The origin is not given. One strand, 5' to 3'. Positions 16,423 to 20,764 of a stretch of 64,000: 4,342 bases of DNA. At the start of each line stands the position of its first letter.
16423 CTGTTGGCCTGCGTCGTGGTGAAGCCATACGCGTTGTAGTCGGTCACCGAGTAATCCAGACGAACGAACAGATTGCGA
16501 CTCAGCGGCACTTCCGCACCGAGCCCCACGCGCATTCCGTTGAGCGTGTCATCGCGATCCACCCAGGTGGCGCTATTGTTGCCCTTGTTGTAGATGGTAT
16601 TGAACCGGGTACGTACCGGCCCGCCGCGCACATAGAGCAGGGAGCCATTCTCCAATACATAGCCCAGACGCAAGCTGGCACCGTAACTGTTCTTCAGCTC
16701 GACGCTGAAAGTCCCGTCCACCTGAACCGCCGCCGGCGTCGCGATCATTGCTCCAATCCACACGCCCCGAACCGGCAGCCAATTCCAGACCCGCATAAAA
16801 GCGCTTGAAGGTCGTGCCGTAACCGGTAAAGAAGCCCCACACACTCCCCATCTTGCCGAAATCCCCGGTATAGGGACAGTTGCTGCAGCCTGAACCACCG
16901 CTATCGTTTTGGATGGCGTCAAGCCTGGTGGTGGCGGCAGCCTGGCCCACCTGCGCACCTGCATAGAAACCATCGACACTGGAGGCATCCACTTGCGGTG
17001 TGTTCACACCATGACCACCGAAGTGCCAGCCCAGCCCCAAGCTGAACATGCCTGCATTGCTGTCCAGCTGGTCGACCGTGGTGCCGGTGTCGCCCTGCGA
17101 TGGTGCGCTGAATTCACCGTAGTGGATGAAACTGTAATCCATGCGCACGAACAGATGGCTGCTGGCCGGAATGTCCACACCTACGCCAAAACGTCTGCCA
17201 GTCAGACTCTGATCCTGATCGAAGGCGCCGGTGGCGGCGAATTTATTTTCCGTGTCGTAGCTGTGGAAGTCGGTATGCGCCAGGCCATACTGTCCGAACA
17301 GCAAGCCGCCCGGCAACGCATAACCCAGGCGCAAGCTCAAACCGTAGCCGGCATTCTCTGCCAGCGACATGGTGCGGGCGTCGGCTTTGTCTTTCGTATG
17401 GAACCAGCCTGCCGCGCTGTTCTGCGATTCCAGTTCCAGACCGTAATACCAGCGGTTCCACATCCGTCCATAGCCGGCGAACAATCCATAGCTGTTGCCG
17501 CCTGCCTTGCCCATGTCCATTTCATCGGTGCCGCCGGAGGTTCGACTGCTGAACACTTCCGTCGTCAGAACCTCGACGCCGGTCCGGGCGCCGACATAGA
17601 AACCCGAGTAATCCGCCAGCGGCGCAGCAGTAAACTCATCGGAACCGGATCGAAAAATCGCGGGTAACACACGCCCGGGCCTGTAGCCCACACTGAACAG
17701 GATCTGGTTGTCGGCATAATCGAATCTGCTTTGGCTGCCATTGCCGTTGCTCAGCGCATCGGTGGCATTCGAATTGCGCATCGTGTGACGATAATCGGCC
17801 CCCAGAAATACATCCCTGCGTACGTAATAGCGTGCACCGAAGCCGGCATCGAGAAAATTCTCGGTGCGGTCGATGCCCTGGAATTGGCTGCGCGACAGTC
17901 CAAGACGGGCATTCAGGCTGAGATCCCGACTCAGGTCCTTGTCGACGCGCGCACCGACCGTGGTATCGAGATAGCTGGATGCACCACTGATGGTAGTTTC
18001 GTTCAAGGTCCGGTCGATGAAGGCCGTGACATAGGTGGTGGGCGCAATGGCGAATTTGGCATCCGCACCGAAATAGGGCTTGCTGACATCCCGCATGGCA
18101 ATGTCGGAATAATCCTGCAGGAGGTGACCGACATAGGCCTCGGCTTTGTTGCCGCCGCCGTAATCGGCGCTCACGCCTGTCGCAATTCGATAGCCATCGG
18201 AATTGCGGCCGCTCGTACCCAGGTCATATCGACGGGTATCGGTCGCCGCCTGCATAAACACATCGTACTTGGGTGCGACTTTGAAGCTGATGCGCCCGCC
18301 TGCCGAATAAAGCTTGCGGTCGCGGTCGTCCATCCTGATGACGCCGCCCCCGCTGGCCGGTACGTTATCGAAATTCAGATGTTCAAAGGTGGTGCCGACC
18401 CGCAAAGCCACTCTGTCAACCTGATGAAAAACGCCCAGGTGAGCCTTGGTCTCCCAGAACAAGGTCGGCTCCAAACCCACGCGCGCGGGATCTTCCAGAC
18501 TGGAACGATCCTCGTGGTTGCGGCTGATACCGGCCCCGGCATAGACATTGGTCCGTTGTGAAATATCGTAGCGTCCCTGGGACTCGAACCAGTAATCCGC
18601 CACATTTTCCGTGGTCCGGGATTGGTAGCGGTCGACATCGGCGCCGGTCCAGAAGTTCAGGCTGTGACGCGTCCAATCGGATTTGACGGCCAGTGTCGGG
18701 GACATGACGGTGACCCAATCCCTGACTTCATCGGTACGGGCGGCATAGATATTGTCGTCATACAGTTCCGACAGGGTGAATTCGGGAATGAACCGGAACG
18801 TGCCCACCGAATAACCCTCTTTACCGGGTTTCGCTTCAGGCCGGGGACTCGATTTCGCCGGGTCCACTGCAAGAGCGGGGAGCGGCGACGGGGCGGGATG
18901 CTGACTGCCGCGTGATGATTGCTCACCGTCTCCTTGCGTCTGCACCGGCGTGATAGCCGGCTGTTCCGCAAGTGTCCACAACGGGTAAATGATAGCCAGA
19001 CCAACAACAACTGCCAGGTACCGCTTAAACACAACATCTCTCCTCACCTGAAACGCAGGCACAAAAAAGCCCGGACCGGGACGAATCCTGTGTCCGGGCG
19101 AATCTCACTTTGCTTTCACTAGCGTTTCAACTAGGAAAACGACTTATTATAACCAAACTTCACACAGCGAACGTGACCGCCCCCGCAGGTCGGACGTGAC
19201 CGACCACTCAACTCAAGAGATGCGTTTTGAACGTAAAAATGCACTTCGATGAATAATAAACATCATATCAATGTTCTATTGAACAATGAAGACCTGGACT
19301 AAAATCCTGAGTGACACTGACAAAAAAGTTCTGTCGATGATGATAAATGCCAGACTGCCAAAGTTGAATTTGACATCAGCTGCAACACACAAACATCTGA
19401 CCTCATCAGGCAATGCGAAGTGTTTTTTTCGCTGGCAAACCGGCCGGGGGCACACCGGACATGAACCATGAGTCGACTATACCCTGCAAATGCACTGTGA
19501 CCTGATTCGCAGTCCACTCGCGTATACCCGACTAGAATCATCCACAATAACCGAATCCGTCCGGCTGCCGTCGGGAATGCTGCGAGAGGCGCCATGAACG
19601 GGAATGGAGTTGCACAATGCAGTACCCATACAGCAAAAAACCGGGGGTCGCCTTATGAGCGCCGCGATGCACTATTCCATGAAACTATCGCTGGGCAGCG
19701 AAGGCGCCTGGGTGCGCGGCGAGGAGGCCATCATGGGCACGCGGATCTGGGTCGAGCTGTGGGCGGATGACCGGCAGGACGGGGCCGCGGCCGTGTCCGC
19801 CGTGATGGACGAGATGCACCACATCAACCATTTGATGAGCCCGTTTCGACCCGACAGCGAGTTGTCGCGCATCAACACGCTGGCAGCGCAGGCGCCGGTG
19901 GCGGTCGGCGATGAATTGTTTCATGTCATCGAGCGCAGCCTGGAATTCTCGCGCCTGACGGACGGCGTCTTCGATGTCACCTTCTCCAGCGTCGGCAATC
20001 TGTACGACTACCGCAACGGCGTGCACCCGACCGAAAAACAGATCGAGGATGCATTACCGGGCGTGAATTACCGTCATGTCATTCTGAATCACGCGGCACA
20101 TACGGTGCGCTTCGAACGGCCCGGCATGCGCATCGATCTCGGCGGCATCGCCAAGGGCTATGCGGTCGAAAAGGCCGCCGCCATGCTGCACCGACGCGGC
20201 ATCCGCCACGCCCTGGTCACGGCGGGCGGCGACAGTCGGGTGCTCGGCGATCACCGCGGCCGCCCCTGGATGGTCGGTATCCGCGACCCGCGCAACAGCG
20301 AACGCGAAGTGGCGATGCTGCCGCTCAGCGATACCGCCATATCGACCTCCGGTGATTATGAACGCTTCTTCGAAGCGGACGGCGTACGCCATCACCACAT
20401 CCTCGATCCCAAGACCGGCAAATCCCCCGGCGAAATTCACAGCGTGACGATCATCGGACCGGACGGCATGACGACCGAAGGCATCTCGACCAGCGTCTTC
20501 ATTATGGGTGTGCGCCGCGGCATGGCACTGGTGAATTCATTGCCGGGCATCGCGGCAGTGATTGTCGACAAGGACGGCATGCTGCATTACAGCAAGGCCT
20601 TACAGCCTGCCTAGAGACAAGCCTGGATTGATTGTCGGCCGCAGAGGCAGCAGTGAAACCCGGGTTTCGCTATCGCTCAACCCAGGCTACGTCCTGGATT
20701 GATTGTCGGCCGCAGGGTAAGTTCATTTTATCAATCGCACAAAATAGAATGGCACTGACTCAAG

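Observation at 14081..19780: A 125-bp duplicated apbE 5' fragment bounds a 5.4-kb segment of secreted-protein genes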

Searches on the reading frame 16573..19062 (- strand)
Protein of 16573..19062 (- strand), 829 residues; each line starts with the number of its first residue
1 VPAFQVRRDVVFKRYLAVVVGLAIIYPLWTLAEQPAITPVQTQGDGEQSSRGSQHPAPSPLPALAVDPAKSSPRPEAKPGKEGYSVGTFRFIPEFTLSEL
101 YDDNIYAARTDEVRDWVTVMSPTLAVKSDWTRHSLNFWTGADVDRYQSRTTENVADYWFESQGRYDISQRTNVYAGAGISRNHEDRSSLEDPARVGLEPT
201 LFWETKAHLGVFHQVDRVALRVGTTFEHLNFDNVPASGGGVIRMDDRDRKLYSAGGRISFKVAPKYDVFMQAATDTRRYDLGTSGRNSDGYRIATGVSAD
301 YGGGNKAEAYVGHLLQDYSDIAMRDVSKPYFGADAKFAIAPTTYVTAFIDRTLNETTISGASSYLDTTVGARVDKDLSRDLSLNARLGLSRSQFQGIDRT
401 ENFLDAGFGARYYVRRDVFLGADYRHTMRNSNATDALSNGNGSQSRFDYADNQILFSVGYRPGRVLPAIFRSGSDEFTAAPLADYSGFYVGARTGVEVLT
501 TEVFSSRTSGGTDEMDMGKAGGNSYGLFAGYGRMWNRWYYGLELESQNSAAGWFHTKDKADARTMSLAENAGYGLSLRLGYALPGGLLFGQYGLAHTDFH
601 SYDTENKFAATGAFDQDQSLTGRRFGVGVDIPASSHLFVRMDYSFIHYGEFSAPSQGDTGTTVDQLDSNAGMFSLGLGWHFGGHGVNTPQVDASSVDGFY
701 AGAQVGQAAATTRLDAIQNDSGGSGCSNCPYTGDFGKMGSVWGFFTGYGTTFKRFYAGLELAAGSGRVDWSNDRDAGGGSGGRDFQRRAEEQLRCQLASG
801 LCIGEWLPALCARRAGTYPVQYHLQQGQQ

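Call 10: search_protein_families(library=pfam, proteins=[window:16573-19062:-], max_evalue=0.01)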
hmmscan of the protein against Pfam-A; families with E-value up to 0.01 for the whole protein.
window:16573-19062:- (829 aa): 3 families
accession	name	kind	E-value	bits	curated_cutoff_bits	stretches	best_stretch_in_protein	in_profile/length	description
PF10082.15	BBP2_2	-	1.1e-81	275.1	23.7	1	81-438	5-365/378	Putative beta-barrel porin 2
PF13505.12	OMP_b-brl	-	4.5e-18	66.5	28.7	2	478-681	10-175/175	Outer membrane protein beta-barrel domain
PF04338.18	DUF481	-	0.006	17.1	21.1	0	366-427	51-115/210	Protein of unknown function, DUF481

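Call 18: search_protein_families(library=ncbifam, proteins=[window:16573-19062:-], max_evalue=0.01)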
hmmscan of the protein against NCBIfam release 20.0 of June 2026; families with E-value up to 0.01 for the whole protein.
window:16573-19062:- (829 aa): 3 families
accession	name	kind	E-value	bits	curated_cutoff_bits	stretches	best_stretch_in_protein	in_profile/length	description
TIGR03016.1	pepcterm_hypo_1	hypoth_equivalog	7.3e-08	31.8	90.85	1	88-153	3-68/477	TIGR03016 family PEP-CTERM system-associated outer membrane protein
TIGR03014.2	EpsL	equivalog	1.5e-07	30.8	275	1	303-436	230-368/385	XrtB/PEP-CTERM-associated polysaccharide biosynthesis outer membrane protein EpsL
NF049866.1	outer_TDE1717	subfamily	2.7e-05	24.2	135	0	392-461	140-209/210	TDE1717 family outer membrane beta-barrel protein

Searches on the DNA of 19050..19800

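Call 64: search_rna_families(source=window, start=19050, end=19800, threshold=evalue, max_evalue=1)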
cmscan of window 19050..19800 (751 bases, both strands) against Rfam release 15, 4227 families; matches with E-value up to 1: 2.
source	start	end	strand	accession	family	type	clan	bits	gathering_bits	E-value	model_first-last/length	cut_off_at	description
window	19332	19376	+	RF01420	snoR113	Gene; snRNA; snoRNA; CD-box;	-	17.3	47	0.8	1-103/103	no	Small nucleolar RNA snoR113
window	19061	19142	-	RF02837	anti-hemB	Gene; sRNA;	-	17.2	49.5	0.25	1-81/81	no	Burkholderia RNA 7 (anti-hemB)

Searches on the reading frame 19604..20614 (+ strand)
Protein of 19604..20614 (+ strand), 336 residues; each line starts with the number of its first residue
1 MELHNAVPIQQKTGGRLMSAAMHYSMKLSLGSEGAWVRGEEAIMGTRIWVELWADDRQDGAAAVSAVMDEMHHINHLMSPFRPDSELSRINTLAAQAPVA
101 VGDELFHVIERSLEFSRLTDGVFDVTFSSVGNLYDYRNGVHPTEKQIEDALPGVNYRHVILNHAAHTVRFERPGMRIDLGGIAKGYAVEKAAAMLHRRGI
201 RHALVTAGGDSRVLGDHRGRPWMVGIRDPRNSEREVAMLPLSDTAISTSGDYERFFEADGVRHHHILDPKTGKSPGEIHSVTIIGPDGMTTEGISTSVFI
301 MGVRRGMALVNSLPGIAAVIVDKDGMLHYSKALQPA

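Call 10: search_protein_families(library=pfam, proteins=[window:19604-20614:+], max_evalue=0.01)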
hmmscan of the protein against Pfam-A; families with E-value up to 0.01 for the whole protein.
window:19604-20614:+ (336 aa): 1 family
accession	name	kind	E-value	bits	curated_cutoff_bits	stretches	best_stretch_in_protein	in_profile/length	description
PF02424.20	ApbE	-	1e-83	281.4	25.6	1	44-320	1-266/266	ApbE family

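Call 11: find_related_loci(query=window:19655-20614:+, collection=genome_contigs, flank=10000)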
Query window:19655-20614:+ (319 aa) in genome_contigs; peptide patterns used: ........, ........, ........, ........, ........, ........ (x = any residue, [..] = any of these).
600 stretches matched a pattern (row limit reached: there are more); 577 encode a relative of the query (tblastn E <= 1e-3); the best 80 are kept; 80 distinct loci.
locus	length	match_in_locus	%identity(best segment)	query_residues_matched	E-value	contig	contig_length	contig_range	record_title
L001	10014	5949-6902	92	1-318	0e+0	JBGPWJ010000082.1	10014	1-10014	MAG: Gammaproteobacteria bacterium isolate OBJ1_062018_090_67 k141_64905_length_10014_cov_15.3700, whole genome shotgun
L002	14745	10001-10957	92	1-319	0e+0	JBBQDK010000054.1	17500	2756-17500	MAG: Gammaproteobacteria bacterium isolate Co_metawrap_1177 Cmw_1177_k141_2408342_length_17500_cov_7.0000, whole genome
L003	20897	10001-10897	61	19-317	2e-127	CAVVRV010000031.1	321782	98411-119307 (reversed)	MAG: uncultured Gammaproteobacteria bacterium isolate MFD02809.bin.2.271 genome assembly, contig: contig_57795, whole ge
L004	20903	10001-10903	61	16-316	4e-126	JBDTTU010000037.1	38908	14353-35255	MAG: Burkholderiales bacterium isolate cluster3_bin.303 NODE_2753_length_38908_cov_23.050189, whole genome shotgun seque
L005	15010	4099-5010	59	15-318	2e-121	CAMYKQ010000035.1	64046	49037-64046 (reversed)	MAG: uncultured Gammaproteobacteria bacterium isolate Biocath_Gamma_008 genome assembly, contig: k127_17777, whole genom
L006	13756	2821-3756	60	8-319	8e-121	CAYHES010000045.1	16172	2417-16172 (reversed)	MAG TPA_asm: uncultured Acidiferrobacterales bacterium isolate ERP119705_co11_338 genome assembly, contig: NODE_3055_len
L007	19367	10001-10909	59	17-319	3e-119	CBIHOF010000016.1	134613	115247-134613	MAG TPA_asm: uncultured Comamonadaceae bacterium isolate SRR18156213_binner123_Refined_22 genome assembly, contig: ERZ27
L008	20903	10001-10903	58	16-316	5e-118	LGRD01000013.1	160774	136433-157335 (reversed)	MAG: Methylibium sp. NZG contig_10, whole genome shotgun sequence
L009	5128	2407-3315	52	15-317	9e-117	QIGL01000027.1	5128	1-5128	MAG: Acidiferrobacteraceae bacterium isolate SZUA-150 Ga0063293_10025039, whole genome shotgun sequence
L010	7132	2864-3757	60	19-316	1e-115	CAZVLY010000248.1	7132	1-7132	MAG TPA_asm: uncultured Piscinibacter sp. isolate SRP170004_co1_75 genome assembly, contig: NODE_17118_length_7132_cov_1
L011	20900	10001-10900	57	17-316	1e-115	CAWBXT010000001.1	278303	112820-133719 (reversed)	MAG: uncultured beta proteobacterium isolate MFD05442.bin.1.419 genome assembly, contig: contig_11923, whole genome shot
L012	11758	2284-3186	56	16-316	9e-116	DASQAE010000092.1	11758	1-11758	MAG TPA_asm: Burkholderiaceae bacterium isolate SMAG_U11637 k141_1422578, whole genome shotgun sequence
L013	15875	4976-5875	58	18-317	5e-115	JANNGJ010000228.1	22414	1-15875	MAG: Burkholderiales bacterium isolate SOY_6_C_metabat_497 SOY_6_C_k141_1260395, whole genome shotgun sequence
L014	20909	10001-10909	56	17-319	1e-114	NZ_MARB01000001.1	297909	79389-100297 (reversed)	Candidatus Thiodiazotropha endolucinida strain COS CODIS_contig000001, whole genome shotgun sequence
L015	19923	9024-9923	59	19-318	1e-114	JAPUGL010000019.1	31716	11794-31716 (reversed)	MAG: Gammaproteobacteria bacterium isolate A5-S04_220 A5-S04_220_cg19, whole genome shotgun sequence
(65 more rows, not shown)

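Call 18: search_protein_families(library=ncbifam, proteins=[window:19655-20614:+], max_evalue=0.01)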
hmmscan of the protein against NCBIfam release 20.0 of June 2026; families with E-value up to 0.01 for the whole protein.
window:19655-20614:+ (319 aa): 1 family
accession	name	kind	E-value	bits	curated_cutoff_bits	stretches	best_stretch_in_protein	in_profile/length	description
NF007774.0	PRK10461.1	equivalog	5.2e-39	134.1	498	1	25-308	40-331/351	FAD:protein FMN transferase ApbE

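Call 21: find_encoding_contigs(protein=window:19655-20614:+, flank=10000, max_places=10)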
Protein window:19655-20614:+ (319 aa): no gene with exactly this product is on record in the collection.

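Call 23: find_encoding_contigs(protein=window:19604-20614:+, flank=10000, max_places=10)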
Protein window:19604-20614:+ (336 aa): no gene with exactly this product is on record in the collection.

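Call 46: find_related_loci(query=window:19655-20614:+, collection=metagenome_contigs, flank=10000)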
Query window:19655-20614:+ (319 aa) in metagenome_contigs; peptide patterns used: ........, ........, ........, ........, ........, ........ (x = any residue, [..] = any of these).
600 stretches matched a pattern (row limit reached: there are more); 560 encode a relative of the query (tblastn E <= 1e-3); the best 80 are kept; 80 distinct loci.
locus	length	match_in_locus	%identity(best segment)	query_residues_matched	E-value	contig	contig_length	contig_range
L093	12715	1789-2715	58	9-317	8e-127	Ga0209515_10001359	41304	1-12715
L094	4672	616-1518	62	17-317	1e-127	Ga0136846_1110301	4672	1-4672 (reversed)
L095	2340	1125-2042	60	14-319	3e-132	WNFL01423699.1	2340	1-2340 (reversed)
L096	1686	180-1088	58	15-317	9e-134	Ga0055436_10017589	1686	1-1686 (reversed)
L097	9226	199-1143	59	2-316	2e-123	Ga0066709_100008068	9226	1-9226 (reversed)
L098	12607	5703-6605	63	19-319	1e-122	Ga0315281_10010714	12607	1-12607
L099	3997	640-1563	61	12-319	3e-124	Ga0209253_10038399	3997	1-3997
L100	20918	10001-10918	61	12-317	1e-120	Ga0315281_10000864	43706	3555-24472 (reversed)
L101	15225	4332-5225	59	19-316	1e-120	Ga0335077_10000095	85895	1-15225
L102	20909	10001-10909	60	17-319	1e-120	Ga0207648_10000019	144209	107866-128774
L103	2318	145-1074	59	8-317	2e-126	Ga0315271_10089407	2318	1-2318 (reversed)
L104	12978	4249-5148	59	17-316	3e-119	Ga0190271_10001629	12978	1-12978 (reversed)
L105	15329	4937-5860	59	12-319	2e-119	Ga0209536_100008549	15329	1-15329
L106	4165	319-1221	58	19-319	7e-120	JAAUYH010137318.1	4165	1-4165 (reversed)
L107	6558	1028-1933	58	15-316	6e-118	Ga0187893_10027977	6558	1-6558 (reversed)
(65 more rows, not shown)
